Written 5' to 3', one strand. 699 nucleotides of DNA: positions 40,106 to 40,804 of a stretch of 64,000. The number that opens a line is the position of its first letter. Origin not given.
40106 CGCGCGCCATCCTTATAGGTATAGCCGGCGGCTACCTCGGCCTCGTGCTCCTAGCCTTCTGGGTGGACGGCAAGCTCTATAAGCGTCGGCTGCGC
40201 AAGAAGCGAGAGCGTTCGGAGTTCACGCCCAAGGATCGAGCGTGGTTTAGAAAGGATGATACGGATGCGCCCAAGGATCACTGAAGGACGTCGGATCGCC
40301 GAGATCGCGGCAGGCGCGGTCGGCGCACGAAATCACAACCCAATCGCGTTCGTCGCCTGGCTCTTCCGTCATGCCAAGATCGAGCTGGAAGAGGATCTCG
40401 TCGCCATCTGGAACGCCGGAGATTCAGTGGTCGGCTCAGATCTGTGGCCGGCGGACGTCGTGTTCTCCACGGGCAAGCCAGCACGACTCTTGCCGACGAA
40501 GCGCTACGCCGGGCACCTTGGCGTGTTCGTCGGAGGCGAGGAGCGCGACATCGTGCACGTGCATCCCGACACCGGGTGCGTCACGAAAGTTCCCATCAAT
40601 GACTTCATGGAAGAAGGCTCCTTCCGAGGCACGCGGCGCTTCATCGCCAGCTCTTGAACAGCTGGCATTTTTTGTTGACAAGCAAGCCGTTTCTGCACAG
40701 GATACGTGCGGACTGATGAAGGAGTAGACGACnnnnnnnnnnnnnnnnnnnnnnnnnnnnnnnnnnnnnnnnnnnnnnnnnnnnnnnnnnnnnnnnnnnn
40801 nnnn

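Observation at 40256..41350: NlpC/P60 endopeptidase preceded by a paralog that has lost the catalytic cysteine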

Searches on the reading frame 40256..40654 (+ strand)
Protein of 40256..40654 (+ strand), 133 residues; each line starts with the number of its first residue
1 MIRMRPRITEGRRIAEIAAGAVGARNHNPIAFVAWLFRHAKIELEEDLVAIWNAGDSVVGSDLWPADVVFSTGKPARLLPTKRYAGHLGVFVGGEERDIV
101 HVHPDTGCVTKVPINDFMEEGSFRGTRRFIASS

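Call 4: search_protein_families(library=pfam, proteins=[window:40256-40654:+], max_evalue=1)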
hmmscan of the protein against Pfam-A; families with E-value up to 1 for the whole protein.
seq(133 aa): 1 family
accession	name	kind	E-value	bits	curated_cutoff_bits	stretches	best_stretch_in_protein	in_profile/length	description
PF00877.26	NLPC_P60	-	0.009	16.4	23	1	31-103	18-81/105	NlpC/P60 family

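Call 9: find_homologous_proteins(query=window:40256-40654:+, max_evalue=0.01)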
Query seq(133 aa) (133 aa): 5 proteins with E <= 0.01 among 39 candidates.
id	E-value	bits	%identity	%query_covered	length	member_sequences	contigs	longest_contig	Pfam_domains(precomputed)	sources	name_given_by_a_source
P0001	1.5e-82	292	100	98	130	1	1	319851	-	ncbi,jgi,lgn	ncbi:MAG: hypothetical protein WC866_04415 [Patescibacteria group bacterium]|jgi:hypothetical protei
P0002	5.4e-60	219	77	98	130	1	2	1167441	-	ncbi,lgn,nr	ncbi:MAG: hypothetical protein QY323_04850 [Patescibacteria group bacterium]|nr:MAG: hypothetical pr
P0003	8.5e-59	215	74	100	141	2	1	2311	-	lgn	-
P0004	3.7e-58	213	75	100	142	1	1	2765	-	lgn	-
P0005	1.1e-57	211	73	98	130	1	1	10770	-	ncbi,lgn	-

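Call 12: find_encoding_contigs(protein=P0002, flank=6000, max_places=3)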
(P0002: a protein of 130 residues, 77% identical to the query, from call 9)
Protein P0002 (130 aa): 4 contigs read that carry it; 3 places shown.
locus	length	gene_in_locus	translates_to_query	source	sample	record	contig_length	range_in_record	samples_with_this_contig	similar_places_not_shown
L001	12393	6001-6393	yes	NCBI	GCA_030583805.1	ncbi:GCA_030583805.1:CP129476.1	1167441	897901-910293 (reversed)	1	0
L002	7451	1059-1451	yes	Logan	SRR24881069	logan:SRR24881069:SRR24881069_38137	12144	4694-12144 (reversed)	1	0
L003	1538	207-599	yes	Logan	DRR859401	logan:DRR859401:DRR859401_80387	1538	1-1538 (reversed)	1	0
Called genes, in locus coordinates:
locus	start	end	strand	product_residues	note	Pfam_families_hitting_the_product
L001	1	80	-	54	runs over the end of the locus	-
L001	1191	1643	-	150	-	PF08211:dCMP_cyt_deam_2 (weak), PF00383:dCMP_cyt_deam_1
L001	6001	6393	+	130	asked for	-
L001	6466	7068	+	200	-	-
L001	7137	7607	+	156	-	PF02590:SPOUT_MTase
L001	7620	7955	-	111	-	-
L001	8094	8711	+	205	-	PF01434:Peptidase_M41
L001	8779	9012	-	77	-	-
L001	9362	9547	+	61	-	-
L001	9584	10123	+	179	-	-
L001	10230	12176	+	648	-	PF00932:LTD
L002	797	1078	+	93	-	-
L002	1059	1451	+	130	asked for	-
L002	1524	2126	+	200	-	-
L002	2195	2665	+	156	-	PF02590:SPOUT_MTase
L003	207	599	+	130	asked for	-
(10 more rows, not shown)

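Call 13: find_encoding_contigs(protein=P0005, flank=6000, max_places=3)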
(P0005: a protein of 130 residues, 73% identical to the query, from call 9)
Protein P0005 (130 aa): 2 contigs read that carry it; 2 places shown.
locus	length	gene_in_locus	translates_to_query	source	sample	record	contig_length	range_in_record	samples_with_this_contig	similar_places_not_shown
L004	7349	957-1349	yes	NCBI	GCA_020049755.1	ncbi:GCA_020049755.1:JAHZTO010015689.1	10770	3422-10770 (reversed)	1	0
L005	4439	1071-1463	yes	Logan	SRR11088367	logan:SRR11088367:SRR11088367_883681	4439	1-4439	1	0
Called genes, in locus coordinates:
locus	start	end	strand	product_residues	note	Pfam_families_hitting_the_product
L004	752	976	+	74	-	-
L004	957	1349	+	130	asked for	-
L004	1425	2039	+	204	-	PF00877:NLPC_P60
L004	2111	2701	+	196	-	-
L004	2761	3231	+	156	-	PF02590:SPOUT_MTase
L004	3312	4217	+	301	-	-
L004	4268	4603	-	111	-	-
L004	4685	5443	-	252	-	-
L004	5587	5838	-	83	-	-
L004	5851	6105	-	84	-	-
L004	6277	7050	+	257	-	PF01978:TrmB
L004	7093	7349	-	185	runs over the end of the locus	PF00156:Pribosyltran (weak)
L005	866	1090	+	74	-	-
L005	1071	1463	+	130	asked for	-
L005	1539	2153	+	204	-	PF00877:NLPC_P60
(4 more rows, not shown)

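Call 21: find_related_loci(query=A1, collection=genome_contigs, flank=5000)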
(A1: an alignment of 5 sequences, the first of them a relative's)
Query A1 (130 aa) in genome_contigs; peptide patterns used: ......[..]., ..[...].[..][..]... (x = any residue, [..] = any of these).
36 stretches matched a pattern; 2 encode a relative of the query (tblastn E <= 1e-3); 1 distinct loci.
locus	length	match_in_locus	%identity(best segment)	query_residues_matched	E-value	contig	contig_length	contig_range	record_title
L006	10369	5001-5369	80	8-130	3e-66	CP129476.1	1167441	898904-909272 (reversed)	MAG: Patescibacteria group bacterium isolate cMAG.20 chromosome, complete genome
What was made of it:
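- Tried and rejected: Species-representative genomes: a pattern scan with the ORF1 alignment found only CP129476.1 (call 21).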

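Call 22: find_encoding_contigs(protein=P0003, flank=5000, max_places=3)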
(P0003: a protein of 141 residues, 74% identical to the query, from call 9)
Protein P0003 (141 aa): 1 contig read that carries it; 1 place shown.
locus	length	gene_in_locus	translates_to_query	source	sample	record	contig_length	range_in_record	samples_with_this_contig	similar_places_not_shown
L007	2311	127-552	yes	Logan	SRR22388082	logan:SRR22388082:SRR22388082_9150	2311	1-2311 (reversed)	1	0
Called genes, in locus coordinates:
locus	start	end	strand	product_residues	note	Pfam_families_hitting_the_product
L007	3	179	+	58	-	?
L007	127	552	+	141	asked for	-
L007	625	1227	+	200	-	-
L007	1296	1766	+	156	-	PF02590:SPOUT_MTase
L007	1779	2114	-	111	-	-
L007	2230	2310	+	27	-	?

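Call 23: find_encoding_contigs(protein=P0004, flank=5000, max_places=3)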
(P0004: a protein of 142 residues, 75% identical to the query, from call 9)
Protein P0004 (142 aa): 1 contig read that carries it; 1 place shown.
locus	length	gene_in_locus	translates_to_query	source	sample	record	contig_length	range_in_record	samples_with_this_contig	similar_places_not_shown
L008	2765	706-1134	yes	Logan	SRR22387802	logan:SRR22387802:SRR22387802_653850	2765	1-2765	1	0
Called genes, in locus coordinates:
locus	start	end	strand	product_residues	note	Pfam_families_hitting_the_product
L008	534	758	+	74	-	-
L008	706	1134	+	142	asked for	-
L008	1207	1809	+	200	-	-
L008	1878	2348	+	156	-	PF02590:SPOUT_MTase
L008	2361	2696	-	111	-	-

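Call 29: search_protein_representatives(alignment_id=A1)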
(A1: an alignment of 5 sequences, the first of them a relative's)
Query: 5 sequences, 130 profile positions. Proteins with E-value up to 0.001 (for the whole library): 32; up to 1e-10: 7; up to 1e-30: 1. The best 32 are listed.
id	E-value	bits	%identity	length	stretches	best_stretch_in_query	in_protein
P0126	4.1e-36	139.6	-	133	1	8-130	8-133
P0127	2.1e-19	85.6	-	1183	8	38-113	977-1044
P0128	1.5e-15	73.2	-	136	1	23-129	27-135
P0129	5.3e-15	71.4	-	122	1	7-130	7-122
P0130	3.3e-14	68.8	-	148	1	26-129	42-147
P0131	2.3e-13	66.1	-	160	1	24-130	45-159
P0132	2.4e-11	59.6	-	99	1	37-128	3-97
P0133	2.7e-10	56.2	-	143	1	25-129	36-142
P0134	2.0e-08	50.1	-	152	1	23-124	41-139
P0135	4.4e-06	42.5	-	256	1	47-127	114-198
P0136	1.2e-05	41.1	-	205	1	28-128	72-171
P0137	1.5e-05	40.8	-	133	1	25-127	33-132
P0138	2.0e-05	40.4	-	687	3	26-68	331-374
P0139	3.5e-05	39.6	-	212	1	28-128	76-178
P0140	4.2e-05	39.4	-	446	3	28-100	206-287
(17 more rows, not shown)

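Call 37: list_cluster_members(proteins=[P0126, P0128, P0129, P0130, P0131, P0132, P0133, P0134, P0137, P0127])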
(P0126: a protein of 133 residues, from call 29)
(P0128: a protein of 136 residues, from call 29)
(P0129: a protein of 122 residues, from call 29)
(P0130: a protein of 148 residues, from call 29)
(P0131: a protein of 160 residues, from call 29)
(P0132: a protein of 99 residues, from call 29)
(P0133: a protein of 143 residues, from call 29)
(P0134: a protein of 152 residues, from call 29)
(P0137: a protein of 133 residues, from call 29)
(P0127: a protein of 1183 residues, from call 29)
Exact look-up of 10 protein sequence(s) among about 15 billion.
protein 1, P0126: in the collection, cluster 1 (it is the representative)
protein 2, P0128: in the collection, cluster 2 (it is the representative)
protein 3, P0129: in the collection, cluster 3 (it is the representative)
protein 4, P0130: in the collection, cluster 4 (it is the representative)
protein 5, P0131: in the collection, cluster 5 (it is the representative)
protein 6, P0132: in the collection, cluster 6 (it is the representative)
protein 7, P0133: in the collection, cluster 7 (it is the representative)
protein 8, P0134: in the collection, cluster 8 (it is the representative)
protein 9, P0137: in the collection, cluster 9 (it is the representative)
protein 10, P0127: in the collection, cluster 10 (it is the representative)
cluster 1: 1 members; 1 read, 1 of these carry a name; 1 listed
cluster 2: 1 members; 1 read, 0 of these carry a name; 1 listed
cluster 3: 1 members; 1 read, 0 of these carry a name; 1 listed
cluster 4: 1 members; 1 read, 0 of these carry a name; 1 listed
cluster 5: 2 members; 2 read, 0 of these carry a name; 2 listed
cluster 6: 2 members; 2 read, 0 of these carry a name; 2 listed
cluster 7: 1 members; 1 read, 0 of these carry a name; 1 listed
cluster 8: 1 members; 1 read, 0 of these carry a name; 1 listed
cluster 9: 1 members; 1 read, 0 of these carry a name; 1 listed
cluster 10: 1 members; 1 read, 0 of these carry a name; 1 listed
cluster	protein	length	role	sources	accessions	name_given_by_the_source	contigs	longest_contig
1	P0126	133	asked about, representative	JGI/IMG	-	cell wall-associated NlpC family hydrolase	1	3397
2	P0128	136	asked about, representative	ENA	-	-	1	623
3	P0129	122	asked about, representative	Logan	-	-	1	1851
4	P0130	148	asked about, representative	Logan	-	-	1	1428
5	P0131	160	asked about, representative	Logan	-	-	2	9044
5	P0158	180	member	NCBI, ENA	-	-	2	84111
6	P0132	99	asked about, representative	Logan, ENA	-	-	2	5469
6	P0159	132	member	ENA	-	-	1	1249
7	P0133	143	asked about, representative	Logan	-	-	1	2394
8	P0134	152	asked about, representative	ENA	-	-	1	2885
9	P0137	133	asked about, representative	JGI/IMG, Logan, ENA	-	-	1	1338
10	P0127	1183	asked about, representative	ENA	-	-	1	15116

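Call 38: find_encoding_contigs(protein=P0126, flank=4000, max_places=2)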
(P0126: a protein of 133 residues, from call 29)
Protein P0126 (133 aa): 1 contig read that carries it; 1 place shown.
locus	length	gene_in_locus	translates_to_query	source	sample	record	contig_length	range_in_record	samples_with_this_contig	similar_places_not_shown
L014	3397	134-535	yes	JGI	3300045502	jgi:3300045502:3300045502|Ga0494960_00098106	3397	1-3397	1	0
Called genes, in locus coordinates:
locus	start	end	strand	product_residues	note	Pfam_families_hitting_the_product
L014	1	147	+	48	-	?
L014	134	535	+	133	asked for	-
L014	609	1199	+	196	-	-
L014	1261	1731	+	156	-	PF02590:SPOUT_MTase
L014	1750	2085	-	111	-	-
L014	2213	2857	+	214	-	PF01434:Peptidase_M41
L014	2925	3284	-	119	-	-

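Call 39: find_encoding_contigs(protein=P0158, flank=5000, max_places=2)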
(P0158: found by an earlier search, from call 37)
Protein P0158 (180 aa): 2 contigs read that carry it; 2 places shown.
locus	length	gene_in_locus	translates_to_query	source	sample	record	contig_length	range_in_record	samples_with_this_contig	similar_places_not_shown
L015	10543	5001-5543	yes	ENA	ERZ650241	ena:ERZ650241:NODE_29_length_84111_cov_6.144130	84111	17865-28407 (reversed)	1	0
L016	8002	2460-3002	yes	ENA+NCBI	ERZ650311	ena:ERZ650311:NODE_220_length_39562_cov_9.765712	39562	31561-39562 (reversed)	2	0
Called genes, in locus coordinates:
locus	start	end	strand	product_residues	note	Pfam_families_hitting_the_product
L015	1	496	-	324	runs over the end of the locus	PF01933:CofD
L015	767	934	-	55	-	-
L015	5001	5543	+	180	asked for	-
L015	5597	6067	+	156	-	PF02590:SPOUT_MTase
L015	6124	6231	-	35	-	-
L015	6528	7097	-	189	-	-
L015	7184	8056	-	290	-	PF03109:ABC1 (faint), PF07714:PK_Tyr_Ser-Thr, PF00069:Pkinase, PF01636:APH (faint)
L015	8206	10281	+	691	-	PF00932:LTD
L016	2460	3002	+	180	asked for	-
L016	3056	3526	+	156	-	PF02590:SPOUT_MTase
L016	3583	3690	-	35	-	-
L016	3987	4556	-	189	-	-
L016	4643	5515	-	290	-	PF03109:ABC1 (faint), PF07714:PK_Tyr_Ser-Thr, PF00069:Pkinase, PF01636:APH (faint)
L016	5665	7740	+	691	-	PF00932:LTD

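Call 45: search_protein_families(library=pfam, proteins=[L001:6466-7068:+, L004:2111-2701:+], max_evalue=1)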
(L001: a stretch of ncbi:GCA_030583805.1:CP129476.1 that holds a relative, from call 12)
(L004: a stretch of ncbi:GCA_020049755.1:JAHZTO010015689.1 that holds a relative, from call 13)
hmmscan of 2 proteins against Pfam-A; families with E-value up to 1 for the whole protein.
L001:6466-7068:+ (200 aa): 0 families

L004:2111-2701:+ (196 aa): 1 family
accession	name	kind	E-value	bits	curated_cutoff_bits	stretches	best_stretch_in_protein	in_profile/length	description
PF19911.4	DUF6384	-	0.042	13.4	25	1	36-80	5-47/308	Family of unknown function (DUF6384)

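Call 46: search_protein_families(library=ncbifam, proteins=[P0001], max_evalue=1)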
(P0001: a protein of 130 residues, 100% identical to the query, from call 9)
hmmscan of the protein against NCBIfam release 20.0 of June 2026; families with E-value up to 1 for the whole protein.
P0001 (130 aa): 1 family
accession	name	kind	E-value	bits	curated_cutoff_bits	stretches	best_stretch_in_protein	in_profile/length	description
NF000490.1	chloram_CatB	equivalog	0.043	13.1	350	1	12-62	70-119/210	type B chloramphenicol O-acetyltransferase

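Call 52: predict_structure(alignment_id=A3)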
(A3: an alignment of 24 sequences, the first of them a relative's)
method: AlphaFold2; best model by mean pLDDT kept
length: 130 residues; sequences in the alignment: 24
mean_pLDDT: 91.5   pTM: 0.87
mean pLDDT of the five models: 91.5, 91.0, 89.3, 88.9, 87.8
residues with pLDDT >= 90: 105; 70-90: 19; 50-70: 5; < 50: 1
segments of 3 or more residues with pLDDT < 50: none
pLDDT, mean of each block of 10 residues (from residue 1): 77 97 96 95 96 87 95 91 95 93 95 90 82
secondary structure, 60 per line:
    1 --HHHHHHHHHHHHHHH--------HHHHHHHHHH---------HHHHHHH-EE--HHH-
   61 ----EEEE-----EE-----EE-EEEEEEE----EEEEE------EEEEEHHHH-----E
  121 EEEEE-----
elements in order: H3-17 H26-35 H45-51 E65-68 E84-90 E95-99 E106-110 H111-114 E120-125
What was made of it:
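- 40265..40657 (+): ORF1: 130-aa Cys-less NlpC/P60-fold protein. Pro26 (40340-42) occupies the nucleophile position; His84 (40514-16) and His98 (40556-58) are kept; it ends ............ AF2 pLDDT 91.5, with Pro26 as the first residue of helix 26-35 (call 52).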
